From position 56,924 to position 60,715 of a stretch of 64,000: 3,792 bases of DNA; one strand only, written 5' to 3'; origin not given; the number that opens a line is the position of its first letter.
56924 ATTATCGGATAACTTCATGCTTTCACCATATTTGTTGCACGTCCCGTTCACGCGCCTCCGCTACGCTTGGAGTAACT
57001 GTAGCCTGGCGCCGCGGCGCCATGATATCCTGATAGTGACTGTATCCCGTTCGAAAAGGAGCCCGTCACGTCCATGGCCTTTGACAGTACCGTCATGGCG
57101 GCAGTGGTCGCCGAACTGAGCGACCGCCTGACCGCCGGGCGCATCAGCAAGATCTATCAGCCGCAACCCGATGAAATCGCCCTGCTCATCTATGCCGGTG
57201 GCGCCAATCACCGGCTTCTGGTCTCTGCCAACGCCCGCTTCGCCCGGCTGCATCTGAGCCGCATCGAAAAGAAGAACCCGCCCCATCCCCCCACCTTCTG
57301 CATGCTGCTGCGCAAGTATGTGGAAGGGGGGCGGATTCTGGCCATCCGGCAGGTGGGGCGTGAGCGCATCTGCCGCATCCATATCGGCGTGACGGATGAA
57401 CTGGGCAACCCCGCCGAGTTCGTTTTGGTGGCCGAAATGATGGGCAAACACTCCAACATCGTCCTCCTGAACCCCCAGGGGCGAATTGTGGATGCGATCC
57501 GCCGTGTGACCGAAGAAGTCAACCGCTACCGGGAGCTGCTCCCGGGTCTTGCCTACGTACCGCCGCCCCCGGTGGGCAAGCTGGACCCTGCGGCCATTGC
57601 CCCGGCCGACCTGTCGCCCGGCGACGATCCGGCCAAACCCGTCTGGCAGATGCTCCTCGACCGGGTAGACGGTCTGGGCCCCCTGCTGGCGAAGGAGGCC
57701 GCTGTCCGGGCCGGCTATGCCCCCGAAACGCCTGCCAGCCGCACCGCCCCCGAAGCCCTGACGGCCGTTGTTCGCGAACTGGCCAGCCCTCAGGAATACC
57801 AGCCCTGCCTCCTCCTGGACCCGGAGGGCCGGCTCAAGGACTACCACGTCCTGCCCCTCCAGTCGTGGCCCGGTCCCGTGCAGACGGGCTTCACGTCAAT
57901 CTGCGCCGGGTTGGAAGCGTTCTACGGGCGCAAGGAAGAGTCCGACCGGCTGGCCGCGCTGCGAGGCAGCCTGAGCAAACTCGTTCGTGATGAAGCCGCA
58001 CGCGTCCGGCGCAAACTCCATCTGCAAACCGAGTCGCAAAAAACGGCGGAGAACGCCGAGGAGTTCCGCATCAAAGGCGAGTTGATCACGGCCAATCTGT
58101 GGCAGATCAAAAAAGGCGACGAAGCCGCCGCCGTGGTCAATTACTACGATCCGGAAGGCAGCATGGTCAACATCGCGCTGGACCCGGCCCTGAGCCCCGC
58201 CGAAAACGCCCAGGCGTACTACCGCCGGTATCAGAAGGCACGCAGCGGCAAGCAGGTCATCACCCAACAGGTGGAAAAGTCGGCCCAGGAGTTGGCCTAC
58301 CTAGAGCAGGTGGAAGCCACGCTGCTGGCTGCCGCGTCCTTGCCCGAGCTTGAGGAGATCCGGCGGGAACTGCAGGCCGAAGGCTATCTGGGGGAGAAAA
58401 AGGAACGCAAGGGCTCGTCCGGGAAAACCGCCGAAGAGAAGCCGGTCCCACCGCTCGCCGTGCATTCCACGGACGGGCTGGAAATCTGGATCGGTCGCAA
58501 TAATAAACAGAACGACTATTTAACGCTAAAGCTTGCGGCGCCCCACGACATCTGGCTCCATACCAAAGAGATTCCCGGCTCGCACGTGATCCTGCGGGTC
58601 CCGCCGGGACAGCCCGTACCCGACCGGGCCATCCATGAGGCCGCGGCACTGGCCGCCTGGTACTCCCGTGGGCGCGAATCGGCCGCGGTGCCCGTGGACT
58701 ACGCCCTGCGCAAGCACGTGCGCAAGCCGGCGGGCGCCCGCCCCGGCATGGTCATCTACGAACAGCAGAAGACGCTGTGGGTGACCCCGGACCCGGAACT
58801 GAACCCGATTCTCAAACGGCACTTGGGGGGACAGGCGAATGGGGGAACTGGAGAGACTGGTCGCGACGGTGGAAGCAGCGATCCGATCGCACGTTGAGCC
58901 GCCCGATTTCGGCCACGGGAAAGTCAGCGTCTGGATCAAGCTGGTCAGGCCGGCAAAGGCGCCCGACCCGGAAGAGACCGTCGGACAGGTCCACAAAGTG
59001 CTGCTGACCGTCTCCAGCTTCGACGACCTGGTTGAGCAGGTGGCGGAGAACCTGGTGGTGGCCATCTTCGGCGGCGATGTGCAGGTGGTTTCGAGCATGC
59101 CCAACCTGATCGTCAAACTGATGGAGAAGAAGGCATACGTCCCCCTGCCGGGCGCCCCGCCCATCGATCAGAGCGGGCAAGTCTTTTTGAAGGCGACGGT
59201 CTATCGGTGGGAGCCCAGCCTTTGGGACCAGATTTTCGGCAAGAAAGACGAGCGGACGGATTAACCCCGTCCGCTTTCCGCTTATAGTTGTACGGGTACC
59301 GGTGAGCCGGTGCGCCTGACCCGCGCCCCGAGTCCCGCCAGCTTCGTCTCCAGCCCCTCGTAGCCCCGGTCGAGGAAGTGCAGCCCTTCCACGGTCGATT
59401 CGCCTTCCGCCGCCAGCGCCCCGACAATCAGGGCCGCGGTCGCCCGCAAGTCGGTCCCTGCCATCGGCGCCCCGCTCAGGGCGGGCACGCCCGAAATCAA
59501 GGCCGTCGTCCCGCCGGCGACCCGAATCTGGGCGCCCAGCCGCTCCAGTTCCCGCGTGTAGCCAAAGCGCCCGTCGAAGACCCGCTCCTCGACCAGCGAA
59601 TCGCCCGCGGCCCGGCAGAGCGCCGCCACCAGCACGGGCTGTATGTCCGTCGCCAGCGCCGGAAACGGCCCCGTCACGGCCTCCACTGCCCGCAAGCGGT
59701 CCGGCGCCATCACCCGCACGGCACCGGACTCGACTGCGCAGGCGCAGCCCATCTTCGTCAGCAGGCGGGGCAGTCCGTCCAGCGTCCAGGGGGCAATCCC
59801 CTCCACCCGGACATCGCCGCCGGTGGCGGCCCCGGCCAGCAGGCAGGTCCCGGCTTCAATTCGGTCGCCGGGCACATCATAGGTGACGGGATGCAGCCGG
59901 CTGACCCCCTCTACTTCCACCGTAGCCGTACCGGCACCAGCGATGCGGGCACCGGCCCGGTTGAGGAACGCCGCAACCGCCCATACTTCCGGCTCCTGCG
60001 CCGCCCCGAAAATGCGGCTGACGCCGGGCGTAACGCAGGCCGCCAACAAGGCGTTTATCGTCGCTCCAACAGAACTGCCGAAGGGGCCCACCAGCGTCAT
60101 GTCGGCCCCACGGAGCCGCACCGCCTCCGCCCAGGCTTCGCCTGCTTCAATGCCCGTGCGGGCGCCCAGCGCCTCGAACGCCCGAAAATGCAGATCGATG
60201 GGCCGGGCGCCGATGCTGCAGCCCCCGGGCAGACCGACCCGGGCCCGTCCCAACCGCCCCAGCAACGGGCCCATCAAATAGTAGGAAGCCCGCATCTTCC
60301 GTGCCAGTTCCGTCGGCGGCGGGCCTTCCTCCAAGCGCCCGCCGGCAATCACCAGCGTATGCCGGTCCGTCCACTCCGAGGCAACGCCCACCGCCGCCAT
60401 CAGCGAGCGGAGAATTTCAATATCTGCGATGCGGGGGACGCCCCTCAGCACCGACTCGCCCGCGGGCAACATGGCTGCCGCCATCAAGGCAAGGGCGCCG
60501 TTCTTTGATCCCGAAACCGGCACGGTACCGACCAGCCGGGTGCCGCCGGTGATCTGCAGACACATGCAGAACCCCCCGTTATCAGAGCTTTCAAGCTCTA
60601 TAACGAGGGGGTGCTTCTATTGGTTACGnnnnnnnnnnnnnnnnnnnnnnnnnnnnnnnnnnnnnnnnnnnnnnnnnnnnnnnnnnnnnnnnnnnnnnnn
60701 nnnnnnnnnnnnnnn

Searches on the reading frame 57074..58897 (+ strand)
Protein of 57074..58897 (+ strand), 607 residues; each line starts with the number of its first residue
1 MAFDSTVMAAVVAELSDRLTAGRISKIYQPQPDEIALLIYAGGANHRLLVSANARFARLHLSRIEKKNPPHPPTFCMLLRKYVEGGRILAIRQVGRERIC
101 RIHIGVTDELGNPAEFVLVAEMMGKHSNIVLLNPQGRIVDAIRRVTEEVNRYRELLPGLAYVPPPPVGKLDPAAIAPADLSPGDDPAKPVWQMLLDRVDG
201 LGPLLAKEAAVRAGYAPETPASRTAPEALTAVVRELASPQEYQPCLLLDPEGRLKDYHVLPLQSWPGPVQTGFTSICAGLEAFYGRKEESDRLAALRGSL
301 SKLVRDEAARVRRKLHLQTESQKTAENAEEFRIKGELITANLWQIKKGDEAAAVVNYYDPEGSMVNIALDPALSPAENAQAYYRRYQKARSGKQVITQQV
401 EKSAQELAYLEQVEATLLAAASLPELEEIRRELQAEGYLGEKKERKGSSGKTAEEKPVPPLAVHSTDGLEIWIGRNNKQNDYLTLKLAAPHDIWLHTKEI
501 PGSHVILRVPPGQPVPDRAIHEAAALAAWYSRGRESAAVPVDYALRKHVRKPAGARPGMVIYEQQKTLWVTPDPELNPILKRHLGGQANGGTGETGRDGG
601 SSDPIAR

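Call 83: search_protein_families(library=pfam, proteins=[window:57074-58897:+], max_evalue=0.0001)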
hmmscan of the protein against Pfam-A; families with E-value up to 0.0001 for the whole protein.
window:57074-58897:+ (607 aa): 3 families
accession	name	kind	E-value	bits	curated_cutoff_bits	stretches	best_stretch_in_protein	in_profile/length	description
PF05833.16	NFACT_N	-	1.3e-140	469.7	31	1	4-449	1-453/456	NFACT N-terminal and middle domains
PF05670.18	NFACT-R_1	-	8.7e-11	42.8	29.8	1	465-554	7-98/112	NFACT protein RNA binding domain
PF18297.6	NFACT-R_2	-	1.2e-07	32.2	26.9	1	470-548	11-84/104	NFACT protein RNA binding domain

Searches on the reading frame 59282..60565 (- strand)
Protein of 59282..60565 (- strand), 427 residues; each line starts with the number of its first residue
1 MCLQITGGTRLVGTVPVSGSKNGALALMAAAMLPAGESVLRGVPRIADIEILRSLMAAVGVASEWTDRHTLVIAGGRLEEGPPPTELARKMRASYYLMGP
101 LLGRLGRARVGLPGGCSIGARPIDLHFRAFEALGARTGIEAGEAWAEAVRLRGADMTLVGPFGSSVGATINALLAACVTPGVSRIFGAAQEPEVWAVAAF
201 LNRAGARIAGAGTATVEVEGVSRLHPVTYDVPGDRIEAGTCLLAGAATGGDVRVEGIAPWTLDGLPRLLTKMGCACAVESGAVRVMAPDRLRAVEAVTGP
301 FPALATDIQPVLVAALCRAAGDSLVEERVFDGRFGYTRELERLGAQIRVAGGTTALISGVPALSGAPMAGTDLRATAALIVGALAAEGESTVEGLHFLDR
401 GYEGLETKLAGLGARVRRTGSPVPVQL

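Call 83: search_protein_families(library=pfam, proteins=[window:59282-60565:-], max_evalue=0.0001)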
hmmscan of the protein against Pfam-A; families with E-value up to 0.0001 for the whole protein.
window:59282-60565:- (427 aa): 1 family
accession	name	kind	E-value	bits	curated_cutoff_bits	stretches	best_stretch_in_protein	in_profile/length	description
PF00275.25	EPSP_synthase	-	1.4e-73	248.5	22.8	1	6-409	2-417/417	EPSP synthase (3-phosphoshikimate 1-carboxyvinyltransferase)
